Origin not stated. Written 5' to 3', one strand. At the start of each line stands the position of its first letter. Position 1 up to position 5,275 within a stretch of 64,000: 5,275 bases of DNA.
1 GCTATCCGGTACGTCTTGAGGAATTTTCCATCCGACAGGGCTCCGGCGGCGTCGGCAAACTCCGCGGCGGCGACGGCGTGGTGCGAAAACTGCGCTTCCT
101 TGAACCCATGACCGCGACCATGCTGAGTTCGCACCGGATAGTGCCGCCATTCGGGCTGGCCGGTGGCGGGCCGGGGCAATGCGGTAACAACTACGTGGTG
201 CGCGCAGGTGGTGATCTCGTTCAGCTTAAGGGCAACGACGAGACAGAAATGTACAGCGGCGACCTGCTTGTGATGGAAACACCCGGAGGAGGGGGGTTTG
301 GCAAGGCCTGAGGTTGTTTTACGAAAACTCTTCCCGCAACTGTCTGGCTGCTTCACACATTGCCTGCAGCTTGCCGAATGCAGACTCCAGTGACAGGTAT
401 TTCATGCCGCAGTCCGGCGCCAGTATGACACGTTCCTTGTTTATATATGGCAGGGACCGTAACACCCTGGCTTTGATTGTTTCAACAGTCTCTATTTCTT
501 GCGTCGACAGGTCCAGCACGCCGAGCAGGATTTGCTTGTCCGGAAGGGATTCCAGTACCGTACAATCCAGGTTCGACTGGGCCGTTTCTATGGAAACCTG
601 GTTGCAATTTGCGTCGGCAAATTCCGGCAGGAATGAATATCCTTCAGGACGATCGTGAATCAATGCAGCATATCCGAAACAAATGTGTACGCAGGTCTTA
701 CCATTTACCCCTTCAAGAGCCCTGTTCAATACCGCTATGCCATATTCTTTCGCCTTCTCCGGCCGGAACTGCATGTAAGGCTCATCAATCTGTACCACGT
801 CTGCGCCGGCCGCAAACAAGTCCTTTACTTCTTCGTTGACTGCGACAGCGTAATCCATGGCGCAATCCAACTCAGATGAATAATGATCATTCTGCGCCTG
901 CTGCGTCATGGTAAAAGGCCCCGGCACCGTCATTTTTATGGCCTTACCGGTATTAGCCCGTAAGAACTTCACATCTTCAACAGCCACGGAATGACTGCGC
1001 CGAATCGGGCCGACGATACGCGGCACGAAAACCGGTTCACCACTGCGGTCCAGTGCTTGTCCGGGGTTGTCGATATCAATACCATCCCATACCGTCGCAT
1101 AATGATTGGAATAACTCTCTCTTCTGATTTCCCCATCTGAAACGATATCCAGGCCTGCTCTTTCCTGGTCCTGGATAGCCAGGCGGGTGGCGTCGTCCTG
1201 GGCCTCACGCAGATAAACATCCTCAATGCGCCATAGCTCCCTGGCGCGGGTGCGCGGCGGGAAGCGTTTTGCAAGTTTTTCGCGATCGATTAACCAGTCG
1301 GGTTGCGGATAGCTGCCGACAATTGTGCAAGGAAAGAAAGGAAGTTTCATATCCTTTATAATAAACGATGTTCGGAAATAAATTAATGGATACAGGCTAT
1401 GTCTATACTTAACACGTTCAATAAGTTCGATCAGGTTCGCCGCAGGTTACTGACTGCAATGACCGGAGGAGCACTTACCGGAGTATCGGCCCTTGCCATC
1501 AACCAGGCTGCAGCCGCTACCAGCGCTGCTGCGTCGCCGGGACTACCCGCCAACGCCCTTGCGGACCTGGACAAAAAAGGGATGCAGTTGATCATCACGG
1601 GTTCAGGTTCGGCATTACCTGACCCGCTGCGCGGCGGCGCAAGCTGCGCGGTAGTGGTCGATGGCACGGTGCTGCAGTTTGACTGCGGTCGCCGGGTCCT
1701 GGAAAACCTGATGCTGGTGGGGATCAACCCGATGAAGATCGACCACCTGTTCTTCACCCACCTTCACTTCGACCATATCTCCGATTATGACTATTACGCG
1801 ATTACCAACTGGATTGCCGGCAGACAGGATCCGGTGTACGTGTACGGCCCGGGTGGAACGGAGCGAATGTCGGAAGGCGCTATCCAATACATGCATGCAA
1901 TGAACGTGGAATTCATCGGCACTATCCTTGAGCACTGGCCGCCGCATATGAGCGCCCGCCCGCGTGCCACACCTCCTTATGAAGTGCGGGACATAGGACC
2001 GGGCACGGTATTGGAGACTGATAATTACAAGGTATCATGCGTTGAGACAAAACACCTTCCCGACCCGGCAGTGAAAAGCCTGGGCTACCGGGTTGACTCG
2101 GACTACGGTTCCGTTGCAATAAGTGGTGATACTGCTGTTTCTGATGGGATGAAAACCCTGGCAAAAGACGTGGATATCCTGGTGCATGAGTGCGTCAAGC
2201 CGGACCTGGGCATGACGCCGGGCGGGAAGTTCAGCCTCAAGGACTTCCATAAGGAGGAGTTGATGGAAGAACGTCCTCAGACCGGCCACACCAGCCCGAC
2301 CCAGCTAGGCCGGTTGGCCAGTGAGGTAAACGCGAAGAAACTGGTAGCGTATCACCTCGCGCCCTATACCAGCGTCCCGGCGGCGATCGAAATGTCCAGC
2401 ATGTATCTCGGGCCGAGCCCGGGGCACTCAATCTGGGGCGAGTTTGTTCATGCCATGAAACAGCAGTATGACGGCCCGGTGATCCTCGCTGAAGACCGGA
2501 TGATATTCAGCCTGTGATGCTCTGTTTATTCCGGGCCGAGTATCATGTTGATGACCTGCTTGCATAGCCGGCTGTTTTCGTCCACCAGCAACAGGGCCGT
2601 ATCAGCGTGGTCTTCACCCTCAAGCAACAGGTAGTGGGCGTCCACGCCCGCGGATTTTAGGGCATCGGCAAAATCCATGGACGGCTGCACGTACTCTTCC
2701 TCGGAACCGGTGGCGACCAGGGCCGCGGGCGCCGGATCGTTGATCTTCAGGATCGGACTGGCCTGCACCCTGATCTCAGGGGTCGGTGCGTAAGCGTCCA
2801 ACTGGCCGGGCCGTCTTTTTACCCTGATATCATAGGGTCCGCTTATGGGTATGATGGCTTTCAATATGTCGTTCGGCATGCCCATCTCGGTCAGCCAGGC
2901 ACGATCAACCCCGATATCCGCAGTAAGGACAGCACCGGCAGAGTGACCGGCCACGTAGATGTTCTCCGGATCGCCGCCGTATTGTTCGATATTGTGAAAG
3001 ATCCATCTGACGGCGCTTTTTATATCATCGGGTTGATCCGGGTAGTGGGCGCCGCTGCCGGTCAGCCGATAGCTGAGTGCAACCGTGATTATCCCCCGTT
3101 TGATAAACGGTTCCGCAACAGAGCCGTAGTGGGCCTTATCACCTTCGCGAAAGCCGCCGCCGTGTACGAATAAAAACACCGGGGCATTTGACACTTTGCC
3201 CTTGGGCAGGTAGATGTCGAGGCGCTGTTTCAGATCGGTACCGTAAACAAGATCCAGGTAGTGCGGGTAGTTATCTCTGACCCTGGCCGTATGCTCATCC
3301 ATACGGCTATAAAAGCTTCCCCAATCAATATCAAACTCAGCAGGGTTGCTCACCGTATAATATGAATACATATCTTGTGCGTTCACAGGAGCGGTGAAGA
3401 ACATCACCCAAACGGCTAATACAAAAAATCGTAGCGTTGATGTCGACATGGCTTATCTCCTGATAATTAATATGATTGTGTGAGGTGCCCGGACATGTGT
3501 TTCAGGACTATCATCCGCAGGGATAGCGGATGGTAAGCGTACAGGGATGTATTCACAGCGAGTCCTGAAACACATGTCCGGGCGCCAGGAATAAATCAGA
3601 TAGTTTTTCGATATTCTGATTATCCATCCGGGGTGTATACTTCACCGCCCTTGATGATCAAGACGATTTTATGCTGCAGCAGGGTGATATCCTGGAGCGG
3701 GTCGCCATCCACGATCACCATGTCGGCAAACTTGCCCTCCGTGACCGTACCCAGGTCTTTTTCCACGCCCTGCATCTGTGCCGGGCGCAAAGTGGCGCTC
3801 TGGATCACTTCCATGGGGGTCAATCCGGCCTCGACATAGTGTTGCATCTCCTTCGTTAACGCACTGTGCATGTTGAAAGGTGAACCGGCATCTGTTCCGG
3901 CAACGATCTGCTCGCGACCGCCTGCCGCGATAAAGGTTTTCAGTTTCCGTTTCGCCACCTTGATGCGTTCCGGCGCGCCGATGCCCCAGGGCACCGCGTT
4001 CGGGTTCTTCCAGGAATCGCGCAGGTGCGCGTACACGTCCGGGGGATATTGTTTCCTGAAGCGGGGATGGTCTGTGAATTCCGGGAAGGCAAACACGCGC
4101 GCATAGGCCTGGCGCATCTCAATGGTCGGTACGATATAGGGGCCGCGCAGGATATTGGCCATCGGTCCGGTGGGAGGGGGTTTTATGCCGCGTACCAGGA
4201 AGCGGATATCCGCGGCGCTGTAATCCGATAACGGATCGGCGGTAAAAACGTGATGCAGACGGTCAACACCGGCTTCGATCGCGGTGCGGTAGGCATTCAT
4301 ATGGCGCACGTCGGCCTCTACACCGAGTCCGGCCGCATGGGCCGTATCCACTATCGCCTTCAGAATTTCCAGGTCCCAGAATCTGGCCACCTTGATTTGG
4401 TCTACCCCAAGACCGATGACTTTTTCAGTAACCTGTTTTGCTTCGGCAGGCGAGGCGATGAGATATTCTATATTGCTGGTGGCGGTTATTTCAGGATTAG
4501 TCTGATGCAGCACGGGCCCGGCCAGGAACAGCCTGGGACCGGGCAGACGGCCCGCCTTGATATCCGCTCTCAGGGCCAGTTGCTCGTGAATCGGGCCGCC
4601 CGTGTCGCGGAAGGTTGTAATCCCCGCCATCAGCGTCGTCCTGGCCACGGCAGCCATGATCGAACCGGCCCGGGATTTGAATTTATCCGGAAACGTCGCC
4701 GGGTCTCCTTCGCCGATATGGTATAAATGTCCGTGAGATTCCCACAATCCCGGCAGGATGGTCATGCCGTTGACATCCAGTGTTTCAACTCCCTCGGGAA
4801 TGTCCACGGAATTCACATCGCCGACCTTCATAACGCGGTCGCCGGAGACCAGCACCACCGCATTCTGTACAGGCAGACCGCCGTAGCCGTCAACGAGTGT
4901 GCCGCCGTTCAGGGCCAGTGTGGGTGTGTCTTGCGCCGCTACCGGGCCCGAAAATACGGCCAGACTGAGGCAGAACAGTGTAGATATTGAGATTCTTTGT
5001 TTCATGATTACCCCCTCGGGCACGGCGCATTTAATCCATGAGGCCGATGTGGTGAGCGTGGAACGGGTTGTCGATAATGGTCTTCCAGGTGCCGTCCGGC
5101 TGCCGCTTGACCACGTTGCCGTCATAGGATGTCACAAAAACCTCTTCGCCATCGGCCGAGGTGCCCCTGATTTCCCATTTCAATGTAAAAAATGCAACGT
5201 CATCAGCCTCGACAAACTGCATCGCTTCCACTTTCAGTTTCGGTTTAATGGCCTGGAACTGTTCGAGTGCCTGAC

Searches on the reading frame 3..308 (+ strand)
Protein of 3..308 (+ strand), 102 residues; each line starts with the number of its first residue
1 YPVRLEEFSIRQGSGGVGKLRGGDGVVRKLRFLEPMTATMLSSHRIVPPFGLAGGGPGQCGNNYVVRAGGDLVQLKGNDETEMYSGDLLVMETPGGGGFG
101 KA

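Call 32: search_protein_families(library=pfam, proteins=[window:3-308:+])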
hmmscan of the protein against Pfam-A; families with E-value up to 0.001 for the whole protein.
window:3-308:+ (102 aa): 1 family
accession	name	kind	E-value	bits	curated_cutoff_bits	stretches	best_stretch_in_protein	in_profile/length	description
PF02538.19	Hydantoinase_B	-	4.5e-31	108.3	26.8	1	1-101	415-518/519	Hydantoinase B/oxoprolinase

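Call 85: search_protein_representatives(protein=window:3-308:+)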
Query: 102 residues. Proteins with E-value up to 0.001 (for the whole library): 4137; up to 1e-10: 1251; up to 1e-30: 2. The best 150 are listed.
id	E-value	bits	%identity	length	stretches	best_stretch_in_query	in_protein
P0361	1.0e-54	199.4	60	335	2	1-101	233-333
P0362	1.3e-33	131.5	62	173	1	1-102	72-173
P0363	1.1e-30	122.1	58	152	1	1-101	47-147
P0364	2.4e-30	121.0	62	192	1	1-100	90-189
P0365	3.4e-30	120.5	63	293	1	1-100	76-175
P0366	4.3e-30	120.2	59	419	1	1-100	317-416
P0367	2.8e-29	117.6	57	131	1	1-101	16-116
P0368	6.1e-29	116.5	57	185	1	1-100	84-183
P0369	7.6e-29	116.2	56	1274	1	1-101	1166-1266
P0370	1.0e-28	115.8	55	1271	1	1-101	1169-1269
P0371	2.7e-28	114.4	57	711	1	1-100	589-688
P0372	3.3e-28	114.1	58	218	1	2-100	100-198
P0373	5.8e-28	113.3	55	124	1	1-100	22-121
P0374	5.8e-28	113.3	55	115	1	1-100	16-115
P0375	7.7e-28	112.9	56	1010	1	1-101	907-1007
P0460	3.7e-22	94.7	56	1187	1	2-101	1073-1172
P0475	9.9e-22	93.3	50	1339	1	1-101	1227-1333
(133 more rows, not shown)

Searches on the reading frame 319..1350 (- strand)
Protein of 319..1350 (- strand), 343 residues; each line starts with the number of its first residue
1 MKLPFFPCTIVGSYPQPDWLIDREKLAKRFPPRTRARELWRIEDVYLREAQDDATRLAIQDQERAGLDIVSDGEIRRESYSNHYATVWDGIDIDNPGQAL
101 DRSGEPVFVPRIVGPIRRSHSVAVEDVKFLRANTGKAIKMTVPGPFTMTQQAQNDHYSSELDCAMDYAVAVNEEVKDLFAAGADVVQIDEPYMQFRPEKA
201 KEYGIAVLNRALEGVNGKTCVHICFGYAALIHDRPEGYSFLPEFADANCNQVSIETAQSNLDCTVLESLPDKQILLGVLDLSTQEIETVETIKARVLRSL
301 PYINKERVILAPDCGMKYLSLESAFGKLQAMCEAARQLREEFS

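Call 16: search_protein_families(library=pfam, proteins=[window:319-1350:-])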
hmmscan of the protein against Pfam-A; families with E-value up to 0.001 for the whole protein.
window:319-1350:- (343 aa): 3 families
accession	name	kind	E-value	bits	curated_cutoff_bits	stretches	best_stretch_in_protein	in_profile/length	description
PF01717.24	Meth_synt_2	-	3e-37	129.1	21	1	6-336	1-323/324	Cobalamin-independent synthase, Catalytic domain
PF01208.23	URO-D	-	2e-08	34.1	23.9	1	170-337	186-345/346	Uroporphyrinogen decarboxylase (URO-D)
PF08267.18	Meth_synt_1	-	0.00067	19.7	27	0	123-212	136-225/313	Cobalamin-independent synthase, N-terminal domain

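Call 78: search_protein_families(library=ncbifam, proteins=[window:319-1350:-], max_evalue=1e-10)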
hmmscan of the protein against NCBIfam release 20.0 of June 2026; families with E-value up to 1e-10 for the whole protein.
window:319-1350:- (343 aa): 9 families
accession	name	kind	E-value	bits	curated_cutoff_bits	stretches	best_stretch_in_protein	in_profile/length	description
NF006589.0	PRK09121.1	equivalog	1.7e-71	241.1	392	1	5-342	4-340/342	methionine synthase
NF003317.0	PRK04326.1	equivalog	7.8e-70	235.7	406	1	2-342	5-326/340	methionine synthase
NF002119.0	PRK00957.1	equivalog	1.1e-35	123.3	258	1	8-339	4-305/306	methionine synthase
NF003556.0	PRK05222.1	equivalog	2.9e-34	119.1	541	1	1-342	415-748/750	5-methyltetrahydropteroyltriglutamate--homocysteine S-methyltransferase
TIGR01371.1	met_syn_B12ind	equivalog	1.1e-33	117.2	929.95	1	1-341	421-754/754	5-methyltetrahydropteroyltriglutamate--homocysteine S-methyltransferase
NF002272.0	PRK01207.1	equivalog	3.1e-29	102.3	399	1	36-337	19-338/343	methionine synthase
NF005085.0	PRK06520.1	subfamily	2.3e-15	56.6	313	1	41-317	33-340/368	5-methyltetrahydropteroyltriglutamate--homocysteine S-methyltransferase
NF006349.0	PRK08575.1-2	equivalog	5.4e-12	45.7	322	1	133-296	123-279/323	5-methyltetrahydropteroyltriglutamate--homocysteine methyltransferase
NF004889.0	PRK06252.1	subfamily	6.8e-11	41.7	244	0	145-339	160-337/340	methylcobalamin:coenzyme M methyltransferase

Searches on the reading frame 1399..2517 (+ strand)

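Call 16: search_protein_families(library=pfam, proteins=[window:1399-2517:+])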
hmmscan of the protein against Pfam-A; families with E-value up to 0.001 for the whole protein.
window:1399-2517:+ (372 aa): 2 families
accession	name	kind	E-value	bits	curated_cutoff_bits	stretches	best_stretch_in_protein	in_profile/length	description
PF12706.13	Lactamase_B_2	-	1.3e-13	51.5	27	1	109-319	26-199/200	Beta-lactamase superfamily domain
PF00753.33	Lactamase_B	-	8e-13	49.2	22.7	1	81-256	6-161/196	Metallo-beta-lactamase superfamily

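Call 78: search_protein_families(library=ncbifam, proteins=[window:1399-2517:+], max_evalue=1e-10)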
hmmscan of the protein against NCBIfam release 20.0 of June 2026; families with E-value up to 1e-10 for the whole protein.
window:1399-2517:+ (372 aa): 8 families
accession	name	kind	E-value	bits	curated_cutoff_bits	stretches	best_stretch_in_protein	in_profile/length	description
NF041257.1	GntH_guanitoxin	equivalog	9.4e-32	110.3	333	1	56-369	7-295/374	guanitoxin biosynthesis MBL fold metallo-hydrolase GntH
NF000806.0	PRK00055.2-4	equivalog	9.7e-30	103.7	363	1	64-270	4-202/280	ribonuclease Z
TIGR02651.1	RNase_Z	equivalog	4.7e-26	91.5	292.95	1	64-234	2-149/302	ribonuclease Z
NF000801.0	PRK00055.1-3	equivalog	4.5e-23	81.8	252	1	62-233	2-153/307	ribonuclease Z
NF000800.0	PRK00055.1-1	equivalog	1.9e-20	73.1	398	1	63-234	2-152/305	ribonuclease Z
NF041851.1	cyc_nuc_deg_phdiest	equivalog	7.6e-14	51.7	400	0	62-265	1-184/253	cyclic nucleotide-degrading phosphodiesterase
TIGR02649.1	true_RNase_BN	exception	1.5e-13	50.5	563.7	0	90-162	32-104/304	ribonuclease BN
NF002558.0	PRK02126.1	subfamily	9.8e-12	44.5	315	0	90-156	28-88/345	ribonuclease Z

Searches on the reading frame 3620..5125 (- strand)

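Call 16: search_protein_families(library=pfam, proteins=[window:3620-5125:-])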
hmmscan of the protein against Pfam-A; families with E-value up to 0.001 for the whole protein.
window:3620-5125:- (501 aa): 2 families
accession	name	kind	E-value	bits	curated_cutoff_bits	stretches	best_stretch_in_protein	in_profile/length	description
PF01979.26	Amidohydro_1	-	2.1e-25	90.2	25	1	122-495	1-343/345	Amidohydrolase family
PF07969.17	Amidohydro_3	-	2.8e-08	34.1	29.7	1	429-496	399-470/472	Amidohydrolase family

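Call 78: search_protein_families(library=ncbifam, proteins=[window:3620-5125:-], max_evalue=1e-10)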
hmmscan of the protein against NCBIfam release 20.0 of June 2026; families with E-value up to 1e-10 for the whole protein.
window:3620-5125:- (501 aa): 3 families
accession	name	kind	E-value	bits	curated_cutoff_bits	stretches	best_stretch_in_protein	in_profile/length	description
NF051886.1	XaaProDiPepCaul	equivalog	1.7e-49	168.9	500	2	74-294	4-245/398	Xaa-Pro dipeptidase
TIGR01224.1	hutI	equivalog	4.5e-12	45.5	298.15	0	87-138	2-53/377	imidazolonepropionase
NF006689.0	PRK09237.1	equivalog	6.1e-11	41.5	371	0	70-179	5-96/383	amidohydrolase/deacetylase family metallohydrolase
